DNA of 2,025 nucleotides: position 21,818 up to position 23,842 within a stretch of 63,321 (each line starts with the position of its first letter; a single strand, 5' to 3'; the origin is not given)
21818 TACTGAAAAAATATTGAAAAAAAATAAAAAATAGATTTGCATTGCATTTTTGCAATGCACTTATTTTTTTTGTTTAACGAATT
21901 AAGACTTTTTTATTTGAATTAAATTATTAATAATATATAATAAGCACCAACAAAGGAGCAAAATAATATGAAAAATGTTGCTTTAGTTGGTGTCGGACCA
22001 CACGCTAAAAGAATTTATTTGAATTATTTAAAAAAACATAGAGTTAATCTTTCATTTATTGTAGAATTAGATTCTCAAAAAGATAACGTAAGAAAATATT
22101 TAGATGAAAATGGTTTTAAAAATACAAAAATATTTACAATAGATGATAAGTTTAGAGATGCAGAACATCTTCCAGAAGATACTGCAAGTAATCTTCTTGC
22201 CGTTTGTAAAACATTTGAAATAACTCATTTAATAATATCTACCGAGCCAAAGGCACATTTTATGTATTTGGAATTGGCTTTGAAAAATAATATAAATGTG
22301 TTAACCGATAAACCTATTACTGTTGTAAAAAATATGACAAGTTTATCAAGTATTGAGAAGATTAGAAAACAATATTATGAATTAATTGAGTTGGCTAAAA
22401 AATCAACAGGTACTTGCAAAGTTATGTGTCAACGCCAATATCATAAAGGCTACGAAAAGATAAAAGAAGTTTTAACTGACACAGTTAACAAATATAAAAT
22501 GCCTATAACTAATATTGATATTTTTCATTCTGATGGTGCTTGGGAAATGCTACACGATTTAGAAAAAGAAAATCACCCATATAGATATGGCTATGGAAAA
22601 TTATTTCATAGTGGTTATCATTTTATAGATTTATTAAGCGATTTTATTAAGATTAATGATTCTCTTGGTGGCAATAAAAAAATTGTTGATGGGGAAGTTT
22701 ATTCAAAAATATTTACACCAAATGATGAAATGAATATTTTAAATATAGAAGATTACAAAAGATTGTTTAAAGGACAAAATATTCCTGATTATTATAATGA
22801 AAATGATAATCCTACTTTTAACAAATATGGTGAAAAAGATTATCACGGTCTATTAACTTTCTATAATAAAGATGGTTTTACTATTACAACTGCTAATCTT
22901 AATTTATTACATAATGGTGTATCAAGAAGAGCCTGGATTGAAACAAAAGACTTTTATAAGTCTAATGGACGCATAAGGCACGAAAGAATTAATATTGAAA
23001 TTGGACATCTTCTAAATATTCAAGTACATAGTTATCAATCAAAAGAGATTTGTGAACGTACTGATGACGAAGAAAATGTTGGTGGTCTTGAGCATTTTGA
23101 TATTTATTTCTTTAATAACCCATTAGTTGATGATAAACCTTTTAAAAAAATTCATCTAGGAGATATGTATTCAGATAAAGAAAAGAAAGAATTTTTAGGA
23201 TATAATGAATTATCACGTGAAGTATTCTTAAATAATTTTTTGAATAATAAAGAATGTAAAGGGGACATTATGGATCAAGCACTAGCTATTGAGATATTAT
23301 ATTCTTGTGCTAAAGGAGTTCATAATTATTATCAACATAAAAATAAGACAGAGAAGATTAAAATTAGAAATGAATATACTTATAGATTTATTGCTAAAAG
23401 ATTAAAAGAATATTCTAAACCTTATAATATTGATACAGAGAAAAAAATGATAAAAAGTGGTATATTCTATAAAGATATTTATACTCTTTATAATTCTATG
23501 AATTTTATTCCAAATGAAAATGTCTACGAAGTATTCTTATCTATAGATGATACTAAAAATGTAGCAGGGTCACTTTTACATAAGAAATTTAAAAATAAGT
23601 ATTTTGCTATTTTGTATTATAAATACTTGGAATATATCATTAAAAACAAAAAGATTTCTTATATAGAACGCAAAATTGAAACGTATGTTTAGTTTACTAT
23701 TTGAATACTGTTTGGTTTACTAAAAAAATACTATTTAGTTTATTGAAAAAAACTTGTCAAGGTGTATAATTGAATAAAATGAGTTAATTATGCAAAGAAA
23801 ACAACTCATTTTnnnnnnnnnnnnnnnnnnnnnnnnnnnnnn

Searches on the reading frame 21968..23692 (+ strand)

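Call 13: search_protein_families(library=pfam, proteins=[window:21968-23692:+], max_evalue=0.001)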
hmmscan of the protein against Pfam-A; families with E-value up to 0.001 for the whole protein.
window:21968-23692:+ (574 aa): 1 family
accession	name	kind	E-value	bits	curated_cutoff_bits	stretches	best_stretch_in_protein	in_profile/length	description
PF01408.29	GFO_IDH_MocA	-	2.7e-06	28.5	24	1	3-122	2-98/120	Oxidoreductase family, NAD-binding Rossmann fold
